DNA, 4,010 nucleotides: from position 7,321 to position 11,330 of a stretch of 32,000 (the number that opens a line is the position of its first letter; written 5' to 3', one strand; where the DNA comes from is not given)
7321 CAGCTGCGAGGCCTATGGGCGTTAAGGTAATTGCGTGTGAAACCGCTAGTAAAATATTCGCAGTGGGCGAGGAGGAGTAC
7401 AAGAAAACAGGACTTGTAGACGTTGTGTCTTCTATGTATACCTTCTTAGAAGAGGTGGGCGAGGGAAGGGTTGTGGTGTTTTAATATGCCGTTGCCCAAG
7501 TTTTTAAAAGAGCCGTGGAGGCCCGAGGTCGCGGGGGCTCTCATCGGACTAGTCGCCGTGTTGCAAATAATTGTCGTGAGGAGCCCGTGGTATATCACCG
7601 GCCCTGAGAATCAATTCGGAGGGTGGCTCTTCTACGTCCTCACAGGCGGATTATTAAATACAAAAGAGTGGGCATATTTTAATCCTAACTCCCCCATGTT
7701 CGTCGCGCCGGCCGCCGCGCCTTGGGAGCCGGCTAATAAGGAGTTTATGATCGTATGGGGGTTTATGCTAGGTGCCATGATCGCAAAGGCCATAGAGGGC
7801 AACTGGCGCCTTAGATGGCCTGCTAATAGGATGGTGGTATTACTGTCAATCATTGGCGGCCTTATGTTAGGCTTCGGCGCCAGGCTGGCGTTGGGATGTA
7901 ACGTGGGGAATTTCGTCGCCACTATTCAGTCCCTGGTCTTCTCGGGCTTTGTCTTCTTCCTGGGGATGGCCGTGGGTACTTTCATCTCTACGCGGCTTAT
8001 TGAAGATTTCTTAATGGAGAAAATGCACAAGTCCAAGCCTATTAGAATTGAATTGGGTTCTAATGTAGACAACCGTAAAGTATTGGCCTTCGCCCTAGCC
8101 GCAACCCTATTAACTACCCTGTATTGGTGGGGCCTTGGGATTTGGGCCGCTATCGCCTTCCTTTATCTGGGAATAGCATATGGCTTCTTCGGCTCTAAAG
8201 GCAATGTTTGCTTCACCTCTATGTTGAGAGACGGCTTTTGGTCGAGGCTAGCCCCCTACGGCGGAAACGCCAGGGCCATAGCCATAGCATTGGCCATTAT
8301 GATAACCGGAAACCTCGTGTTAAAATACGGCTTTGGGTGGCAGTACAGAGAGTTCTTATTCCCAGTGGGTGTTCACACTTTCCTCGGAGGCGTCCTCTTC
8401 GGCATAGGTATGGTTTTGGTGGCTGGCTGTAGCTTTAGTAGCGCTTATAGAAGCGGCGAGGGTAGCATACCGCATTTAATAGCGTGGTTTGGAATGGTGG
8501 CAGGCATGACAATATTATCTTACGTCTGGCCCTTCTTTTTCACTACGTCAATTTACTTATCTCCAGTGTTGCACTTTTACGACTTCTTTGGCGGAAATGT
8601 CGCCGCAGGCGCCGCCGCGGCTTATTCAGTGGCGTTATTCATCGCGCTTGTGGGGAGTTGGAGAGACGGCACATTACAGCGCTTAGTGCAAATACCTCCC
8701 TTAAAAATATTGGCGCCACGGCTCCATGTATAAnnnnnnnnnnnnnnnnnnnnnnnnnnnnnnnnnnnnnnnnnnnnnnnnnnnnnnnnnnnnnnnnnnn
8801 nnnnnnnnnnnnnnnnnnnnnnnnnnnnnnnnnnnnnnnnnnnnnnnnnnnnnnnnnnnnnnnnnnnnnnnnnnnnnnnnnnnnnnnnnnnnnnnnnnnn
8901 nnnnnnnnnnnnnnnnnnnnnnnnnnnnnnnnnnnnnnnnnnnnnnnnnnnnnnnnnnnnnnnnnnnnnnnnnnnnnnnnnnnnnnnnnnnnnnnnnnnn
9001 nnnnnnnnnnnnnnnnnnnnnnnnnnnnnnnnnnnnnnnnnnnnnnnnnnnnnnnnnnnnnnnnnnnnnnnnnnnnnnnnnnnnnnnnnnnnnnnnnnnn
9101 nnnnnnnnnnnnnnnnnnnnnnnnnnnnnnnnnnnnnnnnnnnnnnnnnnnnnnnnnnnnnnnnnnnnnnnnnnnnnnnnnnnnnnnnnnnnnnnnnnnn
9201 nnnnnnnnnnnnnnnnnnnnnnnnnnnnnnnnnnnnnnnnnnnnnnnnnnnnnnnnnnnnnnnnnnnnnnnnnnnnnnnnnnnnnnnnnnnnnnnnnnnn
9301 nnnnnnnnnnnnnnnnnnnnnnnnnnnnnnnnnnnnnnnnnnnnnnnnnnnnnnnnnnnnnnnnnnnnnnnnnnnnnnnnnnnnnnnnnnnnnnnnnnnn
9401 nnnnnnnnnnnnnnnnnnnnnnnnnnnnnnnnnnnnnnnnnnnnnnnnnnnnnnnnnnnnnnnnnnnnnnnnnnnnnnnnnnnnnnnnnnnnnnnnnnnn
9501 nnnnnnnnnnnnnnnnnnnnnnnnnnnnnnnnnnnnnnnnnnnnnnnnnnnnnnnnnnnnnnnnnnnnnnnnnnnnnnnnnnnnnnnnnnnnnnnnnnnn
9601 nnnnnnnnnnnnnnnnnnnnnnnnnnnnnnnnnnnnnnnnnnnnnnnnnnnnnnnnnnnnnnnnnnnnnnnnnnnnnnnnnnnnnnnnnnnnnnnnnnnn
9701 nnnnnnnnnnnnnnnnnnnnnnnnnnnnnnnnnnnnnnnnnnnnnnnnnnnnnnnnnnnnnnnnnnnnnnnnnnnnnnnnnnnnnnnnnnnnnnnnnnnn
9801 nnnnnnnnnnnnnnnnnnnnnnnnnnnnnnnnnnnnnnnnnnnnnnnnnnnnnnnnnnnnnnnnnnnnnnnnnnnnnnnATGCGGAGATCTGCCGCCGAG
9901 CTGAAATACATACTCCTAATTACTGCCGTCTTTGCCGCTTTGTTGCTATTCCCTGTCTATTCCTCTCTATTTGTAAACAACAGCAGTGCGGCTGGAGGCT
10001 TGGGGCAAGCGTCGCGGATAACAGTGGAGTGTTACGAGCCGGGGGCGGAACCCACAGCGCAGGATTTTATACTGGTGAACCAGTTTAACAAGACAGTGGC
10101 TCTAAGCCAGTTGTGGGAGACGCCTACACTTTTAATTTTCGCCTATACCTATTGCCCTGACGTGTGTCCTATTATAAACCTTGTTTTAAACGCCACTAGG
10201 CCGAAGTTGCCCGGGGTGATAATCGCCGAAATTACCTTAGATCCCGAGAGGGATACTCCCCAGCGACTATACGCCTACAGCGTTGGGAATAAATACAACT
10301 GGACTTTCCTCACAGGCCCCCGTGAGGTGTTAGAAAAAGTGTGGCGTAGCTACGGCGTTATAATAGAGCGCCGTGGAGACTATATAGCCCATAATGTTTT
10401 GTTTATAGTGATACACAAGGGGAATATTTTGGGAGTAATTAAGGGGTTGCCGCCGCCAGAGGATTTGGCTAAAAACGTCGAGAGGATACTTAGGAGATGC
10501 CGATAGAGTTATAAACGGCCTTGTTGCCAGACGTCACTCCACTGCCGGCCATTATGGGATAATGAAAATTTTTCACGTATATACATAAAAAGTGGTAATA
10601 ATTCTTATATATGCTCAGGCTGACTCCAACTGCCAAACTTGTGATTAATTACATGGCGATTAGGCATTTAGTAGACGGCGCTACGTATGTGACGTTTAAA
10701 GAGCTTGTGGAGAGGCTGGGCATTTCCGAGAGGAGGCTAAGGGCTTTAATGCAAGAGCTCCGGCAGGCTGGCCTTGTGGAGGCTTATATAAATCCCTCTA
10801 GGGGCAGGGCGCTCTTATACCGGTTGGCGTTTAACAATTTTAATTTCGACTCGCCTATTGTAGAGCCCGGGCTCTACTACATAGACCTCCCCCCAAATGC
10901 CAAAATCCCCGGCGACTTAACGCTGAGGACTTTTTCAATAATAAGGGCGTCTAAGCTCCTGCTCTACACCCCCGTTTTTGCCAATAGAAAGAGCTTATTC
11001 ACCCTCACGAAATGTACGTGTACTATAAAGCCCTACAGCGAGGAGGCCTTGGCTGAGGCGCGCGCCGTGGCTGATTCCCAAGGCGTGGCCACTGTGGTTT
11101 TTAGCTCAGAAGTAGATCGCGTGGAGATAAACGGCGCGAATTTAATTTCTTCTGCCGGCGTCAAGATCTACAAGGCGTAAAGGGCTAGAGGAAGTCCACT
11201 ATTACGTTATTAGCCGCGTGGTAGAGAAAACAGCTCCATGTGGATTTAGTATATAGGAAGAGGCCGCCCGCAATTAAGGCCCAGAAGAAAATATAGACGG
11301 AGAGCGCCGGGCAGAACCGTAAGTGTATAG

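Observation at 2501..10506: Divergent, translationally coupled operon pair joining extracytoplasmic beta-propellers, an SQR-like flavoprotein and SCO1 to TusA-DsrE-YeeE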

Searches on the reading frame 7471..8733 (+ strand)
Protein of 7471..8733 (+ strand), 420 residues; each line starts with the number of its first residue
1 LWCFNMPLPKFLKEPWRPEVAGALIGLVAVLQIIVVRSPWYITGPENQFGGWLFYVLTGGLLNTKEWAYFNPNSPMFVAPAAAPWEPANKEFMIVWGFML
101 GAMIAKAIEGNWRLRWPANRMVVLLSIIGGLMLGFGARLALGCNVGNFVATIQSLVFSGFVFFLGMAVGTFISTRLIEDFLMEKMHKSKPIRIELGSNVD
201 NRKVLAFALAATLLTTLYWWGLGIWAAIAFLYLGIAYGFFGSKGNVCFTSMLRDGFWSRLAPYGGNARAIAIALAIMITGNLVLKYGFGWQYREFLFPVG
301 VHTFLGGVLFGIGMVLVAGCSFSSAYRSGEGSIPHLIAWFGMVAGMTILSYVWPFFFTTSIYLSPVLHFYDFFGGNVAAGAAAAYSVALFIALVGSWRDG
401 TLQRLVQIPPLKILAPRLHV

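Call 4: search_protein_families(library=pfam, proteins=[window:7471-8733:+], max_evalue=0.01)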
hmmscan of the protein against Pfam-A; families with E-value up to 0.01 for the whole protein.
window:7471-8733:+ (420 aa): 1 family
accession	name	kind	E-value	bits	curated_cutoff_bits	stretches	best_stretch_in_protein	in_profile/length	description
PF04143.19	Sulf_transp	-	1.2e-38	133.8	27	2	10-172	171-310/310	Sulphur transport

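Call 5: search_protein_families(library=ncbifam, proteins=[window:7471-8733:+], max_evalue=0.01)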
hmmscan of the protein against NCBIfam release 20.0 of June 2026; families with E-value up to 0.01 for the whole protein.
window:7471-8733:+ (420 aa): 4 families
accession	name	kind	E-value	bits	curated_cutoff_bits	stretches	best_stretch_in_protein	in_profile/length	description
NF033796.1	selen_YedE_FdhT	exception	3.8e-44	151.4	350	1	11-384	2-367/387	selenium metabolism membrane protein YedE/FdhT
NF052577.1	ThSTportTsuASprch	equivalog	5.9e-24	85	400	2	88-171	238-321/330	thiosulfate transporter TsuA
NF041049.1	thio_trans_TsuA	exception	7.2e-14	51.6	645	2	91-173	250-331/348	thiosulfate utilization transporter TsuA/YeeE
TIGR04112.1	seleno_YedE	equivalog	4.2e-09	36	200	1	95-349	55-305/337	YedE family putative selenium transporter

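Call 43: search_solved_structures(query=window:7477-8733:+, max_evalue=0.01, show_alignments=1)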
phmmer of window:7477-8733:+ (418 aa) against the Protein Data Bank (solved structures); distinct sequences matched with E-value up to 0.01: 4.
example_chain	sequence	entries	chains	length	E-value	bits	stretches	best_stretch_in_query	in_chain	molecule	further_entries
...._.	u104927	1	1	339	3.3e-13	52.5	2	84-168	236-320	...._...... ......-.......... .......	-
6lep_A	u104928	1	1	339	6.1e-12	48.3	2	84-168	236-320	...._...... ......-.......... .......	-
8j4c_B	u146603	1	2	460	9.5e-12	47.7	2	84-169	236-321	Spirochaeta thermophila YeeE(TsuA)-YeeD(TsuB),UPF0033 domain-containing protein, SirA-like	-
8k1r_B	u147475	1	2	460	9.5e-12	47.7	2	84-169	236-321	Spirochaeta thermophila YeeE(TsuA)-YeeD(TsuB),UPF0033 domain-containing protein, SirA-like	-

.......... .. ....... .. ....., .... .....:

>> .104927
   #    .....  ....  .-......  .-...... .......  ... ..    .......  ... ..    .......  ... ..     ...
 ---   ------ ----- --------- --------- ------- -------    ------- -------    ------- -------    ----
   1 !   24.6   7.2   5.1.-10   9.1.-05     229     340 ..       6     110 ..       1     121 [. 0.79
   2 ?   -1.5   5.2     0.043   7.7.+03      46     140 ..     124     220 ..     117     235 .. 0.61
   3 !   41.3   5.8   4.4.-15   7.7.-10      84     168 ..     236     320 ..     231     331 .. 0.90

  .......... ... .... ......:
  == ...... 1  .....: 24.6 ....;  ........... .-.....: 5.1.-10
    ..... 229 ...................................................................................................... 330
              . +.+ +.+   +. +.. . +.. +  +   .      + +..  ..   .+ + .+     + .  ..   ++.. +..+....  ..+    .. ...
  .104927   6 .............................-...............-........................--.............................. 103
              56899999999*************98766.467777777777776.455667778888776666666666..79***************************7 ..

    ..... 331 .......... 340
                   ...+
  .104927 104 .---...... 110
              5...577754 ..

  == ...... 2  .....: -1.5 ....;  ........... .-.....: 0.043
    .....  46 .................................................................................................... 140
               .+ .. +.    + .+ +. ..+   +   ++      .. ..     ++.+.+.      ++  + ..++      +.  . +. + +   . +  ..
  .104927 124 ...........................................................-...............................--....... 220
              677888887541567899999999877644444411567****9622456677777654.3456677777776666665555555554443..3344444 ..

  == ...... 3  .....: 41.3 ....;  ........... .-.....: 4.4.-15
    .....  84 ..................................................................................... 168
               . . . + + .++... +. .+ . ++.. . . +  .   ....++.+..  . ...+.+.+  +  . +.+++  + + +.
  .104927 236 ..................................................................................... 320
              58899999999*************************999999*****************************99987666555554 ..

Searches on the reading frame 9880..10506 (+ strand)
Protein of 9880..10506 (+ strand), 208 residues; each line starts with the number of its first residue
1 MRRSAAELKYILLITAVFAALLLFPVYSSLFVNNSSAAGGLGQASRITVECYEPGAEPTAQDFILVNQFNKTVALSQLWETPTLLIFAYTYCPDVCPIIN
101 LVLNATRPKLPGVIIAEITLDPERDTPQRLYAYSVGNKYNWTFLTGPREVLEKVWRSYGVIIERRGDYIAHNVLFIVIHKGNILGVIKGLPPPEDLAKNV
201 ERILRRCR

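Call 4: search_protein_families(library=pfam, proteins=[window:9880-10506:+], max_evalue=0.01)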
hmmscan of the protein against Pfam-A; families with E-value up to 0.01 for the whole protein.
window:9880-10506:+ (208 aa): 1 family
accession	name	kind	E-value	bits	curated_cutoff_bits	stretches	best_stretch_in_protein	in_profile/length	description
PF02630.20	SCO1-SenC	-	1.7e-17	64.1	22.8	1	61-170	2-115/134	SCO1/SenC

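Call 5: search_protein_families(library=ncbifam, proteins=[window:9880-10506:+], max_evalue=0.01)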
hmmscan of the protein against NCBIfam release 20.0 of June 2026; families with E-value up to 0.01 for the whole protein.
window:9880-10506:+ (208 aa): 0 families

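Call 44: search_solved_structures(query=window:9880-10506:+, max_evalue=0.001, show_alignments=1)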
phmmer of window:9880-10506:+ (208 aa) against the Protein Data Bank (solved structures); distinct sequences matched with E-value up to 0.001: 14.
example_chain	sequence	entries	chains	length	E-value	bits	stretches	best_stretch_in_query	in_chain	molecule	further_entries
4wbj_A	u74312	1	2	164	3.2e-12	49.5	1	61-203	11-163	Blr1131 protein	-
4wbr_D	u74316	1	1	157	5.4e-12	48.7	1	63-203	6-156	Blr1131 protein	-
2k6v_A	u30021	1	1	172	8.4e-11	44.8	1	60-183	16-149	Putative cytochrome c oxidase assembly protein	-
4txo_D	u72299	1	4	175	9.1e-11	44.7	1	61-203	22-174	Blr1131 protein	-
6n5u_A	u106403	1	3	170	1.5e-10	44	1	62-174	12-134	Protein SCO1 homolog 1, mitochondrial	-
1on4_A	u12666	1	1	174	1.5e-08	37.5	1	61-196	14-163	Sco1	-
1xzo_A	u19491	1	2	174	1.6e-08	37.4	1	61-196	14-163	Hypothetical protein ypmQ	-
4bpy_A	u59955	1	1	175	1.5e-07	34.3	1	62-163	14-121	SCO PROTEIN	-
2ggt_A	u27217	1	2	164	3e-07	33.2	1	84-163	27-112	SCO1 protein homolog, mitochondrial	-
1wp0_A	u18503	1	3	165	3.1e-07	33.2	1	84-163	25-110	SCO1 protein homolog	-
2gqk_A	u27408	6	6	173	3.4e-07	33.1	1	84-163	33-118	SCO1 protein homolog, mitochondrial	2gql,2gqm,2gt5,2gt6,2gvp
2hrf_A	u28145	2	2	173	3.8e-06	29.6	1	84-163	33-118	SCO1 protein homolog, mitochondrial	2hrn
2rli_A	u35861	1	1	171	1.4e-05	27.7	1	83-162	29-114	SCO2 protein homolog, mitochondrial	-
4hde_A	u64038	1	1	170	0.00027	23.6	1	63-203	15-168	SCO1/SenC family lipoprotein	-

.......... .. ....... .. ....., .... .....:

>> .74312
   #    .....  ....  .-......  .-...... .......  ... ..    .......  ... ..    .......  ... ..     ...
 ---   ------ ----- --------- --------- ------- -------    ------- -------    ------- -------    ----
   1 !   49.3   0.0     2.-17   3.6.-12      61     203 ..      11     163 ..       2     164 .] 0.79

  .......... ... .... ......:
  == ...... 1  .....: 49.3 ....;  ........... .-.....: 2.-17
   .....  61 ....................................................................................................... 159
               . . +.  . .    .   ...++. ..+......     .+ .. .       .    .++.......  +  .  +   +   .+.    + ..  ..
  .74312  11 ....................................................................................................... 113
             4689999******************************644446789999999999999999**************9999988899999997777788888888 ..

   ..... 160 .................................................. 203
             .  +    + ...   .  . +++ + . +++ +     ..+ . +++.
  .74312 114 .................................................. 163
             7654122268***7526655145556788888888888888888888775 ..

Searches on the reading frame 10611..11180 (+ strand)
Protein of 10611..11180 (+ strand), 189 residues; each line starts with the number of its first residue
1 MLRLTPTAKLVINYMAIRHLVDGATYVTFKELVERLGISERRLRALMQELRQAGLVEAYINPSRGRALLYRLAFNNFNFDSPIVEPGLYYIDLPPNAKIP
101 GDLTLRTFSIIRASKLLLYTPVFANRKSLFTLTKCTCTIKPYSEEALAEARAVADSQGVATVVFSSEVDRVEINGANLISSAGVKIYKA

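Call 74: search_protein_families(library=pfam, proteins=[window:10611-11180:+], max_evalue=0.001)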
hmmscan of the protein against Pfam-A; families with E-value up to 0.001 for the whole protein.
window:10611-11180:+ (189 aa): 4 families
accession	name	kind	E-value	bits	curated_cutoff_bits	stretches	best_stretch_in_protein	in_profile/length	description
PF13730.12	HTH_36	-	5.3e-06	26.6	25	1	2-56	1-55/55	Helix-turn-helix domain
PF12802.13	MarR_2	-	8.7e-06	26.3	27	1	13-67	7-61/61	MarR family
PF02082.26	Rrf2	-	9e-05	23.1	30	1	21-58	18-55/132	Iron-dependent Transcriptional regulator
PF13412.12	HTH_24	-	0.00087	19.3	21.9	0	27-57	18-48/48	Winged helix-turn-helix DNA-binding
